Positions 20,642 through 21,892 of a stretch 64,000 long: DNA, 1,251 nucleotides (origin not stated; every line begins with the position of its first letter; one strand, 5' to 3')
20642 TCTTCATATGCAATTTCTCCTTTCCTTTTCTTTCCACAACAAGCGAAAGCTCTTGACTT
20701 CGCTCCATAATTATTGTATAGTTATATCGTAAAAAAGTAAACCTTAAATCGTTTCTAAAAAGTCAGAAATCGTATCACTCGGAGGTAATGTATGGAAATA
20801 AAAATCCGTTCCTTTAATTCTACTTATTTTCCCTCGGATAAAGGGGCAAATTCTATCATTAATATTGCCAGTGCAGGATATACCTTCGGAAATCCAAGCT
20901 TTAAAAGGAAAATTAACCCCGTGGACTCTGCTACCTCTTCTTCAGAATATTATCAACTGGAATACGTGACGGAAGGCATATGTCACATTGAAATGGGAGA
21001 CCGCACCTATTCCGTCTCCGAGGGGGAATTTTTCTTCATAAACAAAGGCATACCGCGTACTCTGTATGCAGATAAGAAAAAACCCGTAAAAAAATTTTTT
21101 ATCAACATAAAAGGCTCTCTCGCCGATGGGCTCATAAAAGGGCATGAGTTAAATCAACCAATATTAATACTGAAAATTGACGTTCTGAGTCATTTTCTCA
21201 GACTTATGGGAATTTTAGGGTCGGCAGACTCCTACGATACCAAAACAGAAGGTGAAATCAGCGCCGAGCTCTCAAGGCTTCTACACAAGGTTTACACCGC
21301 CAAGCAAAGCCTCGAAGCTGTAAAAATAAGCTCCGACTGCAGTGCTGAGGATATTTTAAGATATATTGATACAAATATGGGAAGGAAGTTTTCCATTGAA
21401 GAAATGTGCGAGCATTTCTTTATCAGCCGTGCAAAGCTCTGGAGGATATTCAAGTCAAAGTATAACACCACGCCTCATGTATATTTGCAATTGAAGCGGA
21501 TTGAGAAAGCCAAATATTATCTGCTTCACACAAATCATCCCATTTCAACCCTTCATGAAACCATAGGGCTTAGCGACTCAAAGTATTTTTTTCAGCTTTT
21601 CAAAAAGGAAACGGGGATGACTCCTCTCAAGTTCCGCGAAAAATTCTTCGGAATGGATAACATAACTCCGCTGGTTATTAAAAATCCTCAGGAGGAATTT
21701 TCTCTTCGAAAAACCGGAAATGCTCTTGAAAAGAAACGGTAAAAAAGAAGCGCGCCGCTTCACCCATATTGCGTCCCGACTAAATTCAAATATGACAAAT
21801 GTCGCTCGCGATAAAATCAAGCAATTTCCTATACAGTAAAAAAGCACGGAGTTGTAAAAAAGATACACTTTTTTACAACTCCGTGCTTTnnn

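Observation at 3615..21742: AraC-linked 17-kb island of six consecutive secreted proteins assembled from shuffled surface modules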

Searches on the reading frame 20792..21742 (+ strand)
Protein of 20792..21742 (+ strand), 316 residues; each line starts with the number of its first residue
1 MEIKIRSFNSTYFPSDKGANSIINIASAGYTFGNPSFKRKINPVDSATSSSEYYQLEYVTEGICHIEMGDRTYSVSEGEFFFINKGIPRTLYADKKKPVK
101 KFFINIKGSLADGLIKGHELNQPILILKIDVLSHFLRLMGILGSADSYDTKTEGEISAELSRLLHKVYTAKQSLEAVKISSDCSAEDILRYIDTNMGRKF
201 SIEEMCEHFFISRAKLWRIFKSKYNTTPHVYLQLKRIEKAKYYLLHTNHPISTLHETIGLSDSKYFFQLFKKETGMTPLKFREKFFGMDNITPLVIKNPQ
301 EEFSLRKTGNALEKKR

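Call 4: search_protein_families(library=pfam, proteins=[window:20792-21742:+], max_evalue=0.01)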
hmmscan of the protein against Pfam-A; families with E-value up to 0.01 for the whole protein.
window:20792-21742:+ (316 aa): 4 families
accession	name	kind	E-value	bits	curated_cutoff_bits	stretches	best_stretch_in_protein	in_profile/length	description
PF12833.13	HTH_18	-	6.7e-17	62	33.6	1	205-283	1-79/80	Helix-turn-helix domain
PF00165.29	HTH_AraC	-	8.7e-11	42.1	26.6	2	192-233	1-42/42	Bacterial regulatory helix-turn-helix proteins, AraC family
PF02311.25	AraC_binding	-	3.1e-10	40.4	21.1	1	52-163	22-134/135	AraC-like ligand binding domain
PF07883.17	Cupin_2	-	1.3e-05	25.3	27.2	1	55-101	20-66/70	Cupin domain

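Call 13: search_protein_families(library=ncbifam, proteins=[window:20792-21742:+], max_evalue=0.1)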
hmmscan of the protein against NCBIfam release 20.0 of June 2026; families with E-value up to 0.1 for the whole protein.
window:20792-21742:+ (316 aa): 35 families (the best 25 are shown)
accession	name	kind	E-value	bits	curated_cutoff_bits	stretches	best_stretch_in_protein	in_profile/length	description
NF007860.0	PRK10572.1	equivalog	6.3e-19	67.9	208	1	134-285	135-285/292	arabinose operon transcriptional regulator AraC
TIGR04094.1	adjacent_YSIRK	equivalog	1.1e-18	67.4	200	1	185-282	287-383/383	YSIRK-targeted surface antigen transcriptional regulator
NF047455.1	TF_Staph_AryK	equivalog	6e-18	64.5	850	1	46-287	15-261/759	transcriptional regulator AryK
TIGR02297.1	HpaA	equivalog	1.2e-16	60.8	274.65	1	52-284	43-287/287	4-hydroxyphenylacetate catabolism regulatory protein HpaA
NF047788.1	TransRegPocR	equivalog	2.3e-15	56.7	500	1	171-285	177-291/296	transcriptional regulator PocR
NF010026.0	PRK13501.1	equivalog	2.4e-14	53.2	363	1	186-286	179-279/290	HTH-type transcriptional activator RhaR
NF010025.2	PRK13500.1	equivalog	3.1e-14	53.2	525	1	179-284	172-277/282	HTH-type transcriptional activator RhaR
NF010028.0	PRK13503.1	equivalog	6.2e-14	52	288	1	167-285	155-273/278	HTH-type transcriptional activator RhaS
NF010027.0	PRK13502.1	equivalog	2e-11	43.9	384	1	186-283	179-276/282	HTH-type transcriptional activator RhaR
NF006902.0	PRK09393.1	equivalog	2.4e-09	36.8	425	1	185-285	222-322/327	transcriptional regulator FtrA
NF049932.1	TranspRegBtr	equivalog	1.3e-08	33.9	900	1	142-283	126-264/531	bacillibactin transport transcriptional regulator Btr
NF007693.0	PRK10371.1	equivalog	2.4e-08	33.6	253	1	184-283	199-298/309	transcriptional regulator MelR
NF007243.0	PRK09685.1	equivalog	3.5e-08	33.2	199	1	52-285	71-302/303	transcriptional regulator FeaR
NF050186.1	TransRegGliRPseudo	equivalog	1.1e-07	31.5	570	1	203-284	256-336/338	AraC family transcriptional regulator GliR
NF007633.0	PRK10296.1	equivalog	1.6e-07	31.1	264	1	202-287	192-277/280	transcriptional regulator ChbR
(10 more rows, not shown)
